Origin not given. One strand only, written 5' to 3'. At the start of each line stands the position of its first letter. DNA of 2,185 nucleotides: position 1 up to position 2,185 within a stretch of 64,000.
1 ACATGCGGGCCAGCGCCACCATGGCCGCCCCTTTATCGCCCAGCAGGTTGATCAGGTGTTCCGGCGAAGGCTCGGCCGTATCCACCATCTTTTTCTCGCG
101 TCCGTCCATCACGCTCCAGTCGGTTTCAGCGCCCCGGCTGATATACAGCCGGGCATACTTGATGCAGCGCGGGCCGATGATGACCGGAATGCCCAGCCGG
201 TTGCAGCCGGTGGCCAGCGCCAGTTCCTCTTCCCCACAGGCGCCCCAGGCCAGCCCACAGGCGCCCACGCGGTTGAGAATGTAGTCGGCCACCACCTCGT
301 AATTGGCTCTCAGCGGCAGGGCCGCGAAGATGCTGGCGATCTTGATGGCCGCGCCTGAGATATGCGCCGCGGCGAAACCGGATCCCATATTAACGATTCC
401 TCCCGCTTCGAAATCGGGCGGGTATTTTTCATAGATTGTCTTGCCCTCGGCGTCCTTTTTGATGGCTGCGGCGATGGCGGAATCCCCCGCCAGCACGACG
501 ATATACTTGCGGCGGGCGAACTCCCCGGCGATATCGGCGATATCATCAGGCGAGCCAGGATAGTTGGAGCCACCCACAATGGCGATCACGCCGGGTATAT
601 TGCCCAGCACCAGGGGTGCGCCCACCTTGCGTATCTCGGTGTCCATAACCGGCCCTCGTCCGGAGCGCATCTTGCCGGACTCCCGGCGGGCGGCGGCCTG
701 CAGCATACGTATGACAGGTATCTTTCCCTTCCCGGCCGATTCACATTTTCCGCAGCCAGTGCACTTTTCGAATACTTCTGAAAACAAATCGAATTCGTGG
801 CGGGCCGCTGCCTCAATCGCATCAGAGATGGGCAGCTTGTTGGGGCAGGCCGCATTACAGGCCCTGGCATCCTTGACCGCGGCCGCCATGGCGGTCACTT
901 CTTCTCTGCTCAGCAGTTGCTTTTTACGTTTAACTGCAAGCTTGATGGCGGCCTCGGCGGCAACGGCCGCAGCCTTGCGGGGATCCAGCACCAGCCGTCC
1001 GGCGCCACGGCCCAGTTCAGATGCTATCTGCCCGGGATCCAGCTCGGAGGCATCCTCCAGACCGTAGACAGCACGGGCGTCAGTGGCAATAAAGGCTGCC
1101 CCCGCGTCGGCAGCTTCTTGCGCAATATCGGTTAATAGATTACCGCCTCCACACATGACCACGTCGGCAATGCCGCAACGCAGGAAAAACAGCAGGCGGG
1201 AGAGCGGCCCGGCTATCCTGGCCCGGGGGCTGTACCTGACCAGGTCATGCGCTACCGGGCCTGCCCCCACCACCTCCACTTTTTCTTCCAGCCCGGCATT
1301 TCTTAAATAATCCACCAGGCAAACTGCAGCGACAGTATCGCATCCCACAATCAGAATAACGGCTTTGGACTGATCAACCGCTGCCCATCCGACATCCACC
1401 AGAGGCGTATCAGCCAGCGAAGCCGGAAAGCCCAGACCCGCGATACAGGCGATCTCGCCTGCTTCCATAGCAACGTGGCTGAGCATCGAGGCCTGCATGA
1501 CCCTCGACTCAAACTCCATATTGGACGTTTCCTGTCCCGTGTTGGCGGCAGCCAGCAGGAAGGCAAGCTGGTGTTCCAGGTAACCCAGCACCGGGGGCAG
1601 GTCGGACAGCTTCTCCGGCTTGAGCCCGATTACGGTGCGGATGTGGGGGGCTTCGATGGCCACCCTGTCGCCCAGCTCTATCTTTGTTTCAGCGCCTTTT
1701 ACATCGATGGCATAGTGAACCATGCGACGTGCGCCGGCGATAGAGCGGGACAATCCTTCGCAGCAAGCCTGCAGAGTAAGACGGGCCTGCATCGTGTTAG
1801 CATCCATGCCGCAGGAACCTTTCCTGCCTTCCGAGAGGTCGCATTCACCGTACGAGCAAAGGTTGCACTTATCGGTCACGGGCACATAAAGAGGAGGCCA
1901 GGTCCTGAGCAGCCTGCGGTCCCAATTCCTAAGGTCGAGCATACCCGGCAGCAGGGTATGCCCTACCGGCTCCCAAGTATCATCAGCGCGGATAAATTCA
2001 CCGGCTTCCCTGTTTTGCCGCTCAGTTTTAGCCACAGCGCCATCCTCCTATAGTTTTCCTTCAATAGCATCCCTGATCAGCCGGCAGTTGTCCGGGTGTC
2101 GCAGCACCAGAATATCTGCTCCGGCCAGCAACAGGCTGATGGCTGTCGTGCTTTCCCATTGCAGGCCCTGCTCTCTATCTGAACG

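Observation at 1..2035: CdhA-family CODH homolog with every C-cluster ligand position substituted, encoded next to cdhD and acsE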

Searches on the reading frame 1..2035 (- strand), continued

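Call 70: search_protein_families(library=ncbifam, proteins=[P0001, P0027, P0008, P0096, P0068], max_evalue=1e-20)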
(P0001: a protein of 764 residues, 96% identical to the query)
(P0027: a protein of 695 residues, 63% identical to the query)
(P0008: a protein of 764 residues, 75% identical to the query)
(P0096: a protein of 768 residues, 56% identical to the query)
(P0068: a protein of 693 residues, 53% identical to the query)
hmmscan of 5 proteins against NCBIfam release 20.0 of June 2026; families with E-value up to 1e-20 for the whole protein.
P0001 (764 aa): 1 family
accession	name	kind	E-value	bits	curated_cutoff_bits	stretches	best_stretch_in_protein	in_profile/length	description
TIGR00314.1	cdhA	equivalog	2.7e-243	809.2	781.3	1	17-740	25-759/784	CO dehydrogenase/acetyl-CoA synthase complex subunit alpha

P0027 (695 aa): 1 family
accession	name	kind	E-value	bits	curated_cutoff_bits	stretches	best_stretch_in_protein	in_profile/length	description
TIGR00314.1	cdhA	equivalog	1.7e-214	714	781.3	2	381-670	468-758/784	CO dehydrogenase/acetyl-CoA synthase complex subunit alpha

P0008 (764 aa): 1 family
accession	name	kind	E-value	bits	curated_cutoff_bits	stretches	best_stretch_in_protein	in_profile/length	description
TIGR00314.1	cdhA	equivalog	6.2e-248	824.6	781.3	1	18-740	27-759/784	CO dehydrogenase/acetyl-CoA synthase complex subunit alpha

P0096 (768 aa): 1 family
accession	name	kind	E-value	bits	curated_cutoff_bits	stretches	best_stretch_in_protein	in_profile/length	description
TIGR00314.1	cdhA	equivalog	0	1122.1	781.3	1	15-744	20-759/784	CO dehydrogenase/acetyl-CoA synthase complex subunit alpha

P0068 (693 aa): 1 family
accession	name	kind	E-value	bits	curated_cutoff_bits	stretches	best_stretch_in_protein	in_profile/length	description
TIGR00314.1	cdhA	equivalog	1.1e-266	886.6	781.3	2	6-368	19-384/784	CO dehydrogenase/acetyl-CoA synthase complex subunit alpha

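Call 71: find_encoding_contigs(protein=P0001, flank=10000, max_places=3)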
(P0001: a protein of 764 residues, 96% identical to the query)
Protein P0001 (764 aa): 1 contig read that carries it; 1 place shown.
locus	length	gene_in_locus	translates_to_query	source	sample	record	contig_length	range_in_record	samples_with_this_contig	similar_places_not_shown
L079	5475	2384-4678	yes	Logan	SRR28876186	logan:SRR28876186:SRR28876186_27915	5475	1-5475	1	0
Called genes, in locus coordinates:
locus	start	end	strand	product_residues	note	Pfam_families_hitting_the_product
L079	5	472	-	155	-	PF00075:RNase_H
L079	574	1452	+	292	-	PF03599:CdhD (weak), PF00809:Pterin_bind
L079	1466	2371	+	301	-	PF03599:CdhD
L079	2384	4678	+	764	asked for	PF03063:Prismane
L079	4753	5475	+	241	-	?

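Call 91: find_encoding_contigs(protein=P0065, flank=8000, max_places=1)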
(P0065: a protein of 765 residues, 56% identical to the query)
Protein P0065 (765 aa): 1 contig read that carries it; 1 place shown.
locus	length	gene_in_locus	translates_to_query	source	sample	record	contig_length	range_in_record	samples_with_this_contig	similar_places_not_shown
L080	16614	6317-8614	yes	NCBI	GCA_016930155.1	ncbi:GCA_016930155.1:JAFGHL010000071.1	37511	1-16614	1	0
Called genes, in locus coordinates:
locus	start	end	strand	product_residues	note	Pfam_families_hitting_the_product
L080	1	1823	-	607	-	PF01512:Complex1_51K, PF10589:NADH_4Fe-4S, PF13237:Fer4_10 (weak)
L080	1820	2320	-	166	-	PF01257:2Fe-2S_thioredx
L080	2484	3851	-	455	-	PF04060:FeS, PF03599:CdhD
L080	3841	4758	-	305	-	PF03599:CdhD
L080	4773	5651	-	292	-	PF03599:CdhD, PF00809:Pterin_bind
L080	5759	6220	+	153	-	PF00075:RNase_H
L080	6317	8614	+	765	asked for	PF03063:Prismane, PF13237:Fer4_10 (weak), PF13187:Fer4_9 (weak)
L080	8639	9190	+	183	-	PF02552:CO_dh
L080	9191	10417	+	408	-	PF03598:CdhC, PF19436:ACS_CODH_B_C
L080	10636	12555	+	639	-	PF02518:HATPase_c, PF00204:DNA_gyraseB, PF01751:Toprim, PF00986:DNA_gyraseB_C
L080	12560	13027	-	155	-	PF00583:Acetyltransf_1, PF13673:Acetyltransf_10 (weak), PF13508:Acetyltransf_7 (weak), PF08445:FR47 (weak)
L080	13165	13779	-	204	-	PF01467:CTP_transf_like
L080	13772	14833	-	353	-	PF01018:GTP1_OBG, PF01926:MMR_HSR1, PF02421:FeoB_N, PF03193:RsgA_GTPase (weak)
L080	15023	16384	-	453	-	PF11638:DnaA_N, PF00308:Bac_DnaA, PF00004:AAA, PF01695:IstB_IS21 (weak), PF08299:Bac_DnaA_C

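Call 93: list_cluster_members(proteins=[P0008, P0040, P0042, P0012, P0026])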
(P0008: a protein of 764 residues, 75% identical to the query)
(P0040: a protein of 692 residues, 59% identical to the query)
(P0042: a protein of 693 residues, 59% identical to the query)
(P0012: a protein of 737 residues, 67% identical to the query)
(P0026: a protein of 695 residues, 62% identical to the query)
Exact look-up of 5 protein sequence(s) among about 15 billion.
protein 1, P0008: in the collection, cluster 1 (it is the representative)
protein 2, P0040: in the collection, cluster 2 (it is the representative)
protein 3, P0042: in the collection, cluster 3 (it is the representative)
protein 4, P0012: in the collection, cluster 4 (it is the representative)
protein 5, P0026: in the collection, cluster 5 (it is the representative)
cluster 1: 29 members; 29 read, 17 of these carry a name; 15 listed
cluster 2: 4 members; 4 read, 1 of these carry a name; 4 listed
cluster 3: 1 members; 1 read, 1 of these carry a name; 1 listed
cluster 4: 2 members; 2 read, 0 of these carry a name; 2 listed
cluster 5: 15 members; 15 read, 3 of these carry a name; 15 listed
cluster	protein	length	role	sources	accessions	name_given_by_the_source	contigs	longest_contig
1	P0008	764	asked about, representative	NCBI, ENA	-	-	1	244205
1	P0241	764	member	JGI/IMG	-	acetyl-CoA decarbonylase/synthase complex subunit alpha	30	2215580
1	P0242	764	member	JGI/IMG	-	acetyl-CoA decarbonylase/synthase complex subunit alpha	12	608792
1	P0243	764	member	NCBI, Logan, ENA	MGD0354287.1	MAG: CO dehydrogenase/acetyl-CoA synthase complex subunit alpha [Dehalococcoidia ...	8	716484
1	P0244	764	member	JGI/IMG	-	acetyl-CoA decarbonylase/synthase complex subunit alpha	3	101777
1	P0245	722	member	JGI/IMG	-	acetyl-CoA decarbonylase/synthase complex subunit alpha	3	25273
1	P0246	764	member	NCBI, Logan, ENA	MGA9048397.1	MAG: CO dehydrogenase/acetyl-CoA synthase complex subunit alpha [Dehalococcoidia ...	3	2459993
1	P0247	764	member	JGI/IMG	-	acetyl-CoA decarbonylase/synthase complex subunit alpha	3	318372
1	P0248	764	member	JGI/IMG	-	acetyl-CoA decarbonylase/synthase complex subunit alpha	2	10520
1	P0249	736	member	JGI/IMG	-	acetyl-CoA decarbonylase/synthase complex subunit alpha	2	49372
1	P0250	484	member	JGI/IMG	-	acetyl-CoA decarbonylase/synthase complex subunit alpha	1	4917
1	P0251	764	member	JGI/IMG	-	acetyl-CoA decarbonylase/synthase complex subunit alpha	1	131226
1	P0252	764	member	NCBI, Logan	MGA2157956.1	MAG: CO dehydrogenase/acetyl-CoA synthase complex subunit alpha [Dehalococcoidia ...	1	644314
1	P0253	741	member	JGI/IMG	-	acetyl-CoA decarbonylase/synthase complex subunit alpha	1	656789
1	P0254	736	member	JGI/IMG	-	acetyl-CoA decarbonylase/synthase complex subunit alpha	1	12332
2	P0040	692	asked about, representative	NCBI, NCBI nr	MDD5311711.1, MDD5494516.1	MAG: acetyl-CoA decarbonylase/synthase complex subunit alpha [Dehalococcoidia bacterium] | acetyl-CoA decarbonylase/synthase complex subunit alpha [Dehalococcoidia bacterium]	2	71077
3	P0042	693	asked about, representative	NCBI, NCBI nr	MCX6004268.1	MAG: acetyl-CoA decarbonylase/synthase complex subunit alpha [Chloroflexi bacterium] | acetyl-CoA decarbonylase/synthase complex subunit alpha [Chloroflexota bacterium]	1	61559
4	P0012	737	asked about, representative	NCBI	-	-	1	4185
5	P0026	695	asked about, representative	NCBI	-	-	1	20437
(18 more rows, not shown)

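Call 102: search_protein_representatives(alignment_id=A2)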
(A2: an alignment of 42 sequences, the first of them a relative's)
Query: 42 sequences, 695 profile positions. Proteins with E-value up to 0.001 (for the whole library): 264; up to 1e-10: 199; up to 1e-30: 74. The best 150 are listed.
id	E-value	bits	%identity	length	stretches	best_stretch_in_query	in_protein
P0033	0.0e+00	1370.2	-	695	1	1-695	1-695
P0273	8.7e-214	728.2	-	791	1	14-669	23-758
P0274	3.2e-196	670.2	-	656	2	89-695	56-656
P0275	6.1e-181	619.7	-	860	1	18-683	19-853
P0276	2.5e-177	607.7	-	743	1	29-671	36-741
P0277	3.6e-176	603.9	-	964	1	26-674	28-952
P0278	3.2e-161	554.5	-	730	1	22-662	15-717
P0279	1.8e-151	522.3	-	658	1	29-671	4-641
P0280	3.3e-149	514.8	-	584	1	187-674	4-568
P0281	2.9e-141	488.5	-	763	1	31-671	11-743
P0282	2.0e-133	462.6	-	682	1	31-671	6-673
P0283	3.3e-132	458.6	-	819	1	26-670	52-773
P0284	1.5e-128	446.5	-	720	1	32-681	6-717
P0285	4.3e-128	445.0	-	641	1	34-658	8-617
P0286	2.6e-125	435.8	-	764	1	24-676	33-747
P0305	1.2e-75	271.7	-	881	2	15-372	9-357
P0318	2.5e-54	201.2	-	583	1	28-565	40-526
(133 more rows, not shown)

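Call 104: find_encoding_contigs(protein=P0305, flank=8000, max_places=2)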
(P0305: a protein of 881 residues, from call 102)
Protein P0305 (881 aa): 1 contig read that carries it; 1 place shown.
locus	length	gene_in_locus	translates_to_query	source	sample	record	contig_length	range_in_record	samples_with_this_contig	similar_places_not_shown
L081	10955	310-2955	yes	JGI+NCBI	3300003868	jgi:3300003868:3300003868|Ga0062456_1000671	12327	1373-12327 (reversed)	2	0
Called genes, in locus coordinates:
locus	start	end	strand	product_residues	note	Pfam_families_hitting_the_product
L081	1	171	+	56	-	?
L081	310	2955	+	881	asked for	PF03063:Prismane, PF13534:Fer4_17 (faint), PF17179:Fer4_22 (faint), PF12838:Fer4_7 (faint), PF13484:Fer4_16 (faint), PF13237:Fer4_10 (weak), PF13183:Fer4_8 (weak), PF13187:Fer4_9 (weak), +4 more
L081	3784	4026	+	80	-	-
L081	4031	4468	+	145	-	PF01850:PIN (weak), PF13470:PIN_3 (weak)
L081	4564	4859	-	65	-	-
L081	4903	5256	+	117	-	PF03683:UPF0175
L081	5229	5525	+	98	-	PF18765:Polbeta, PF01909:NTP_transf_2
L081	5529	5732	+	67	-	-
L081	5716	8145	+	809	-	PF02463:SMC_N, PF13175:AAA_15, PF13476:AAA_23 (weak)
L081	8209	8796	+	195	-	PF13414:TPR_11 (weak)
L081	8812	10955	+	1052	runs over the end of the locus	PF03063:Prismane, PF12798:Fer4_3 (faint), PF03063:Prismane, PF13183:Fer4_8 (weak), PF13187:Fer4_9 (weak), PF13237:Fer4_10 (weak), PF03063:Prismane, PF13183:Fer4_8 (weak), +8 more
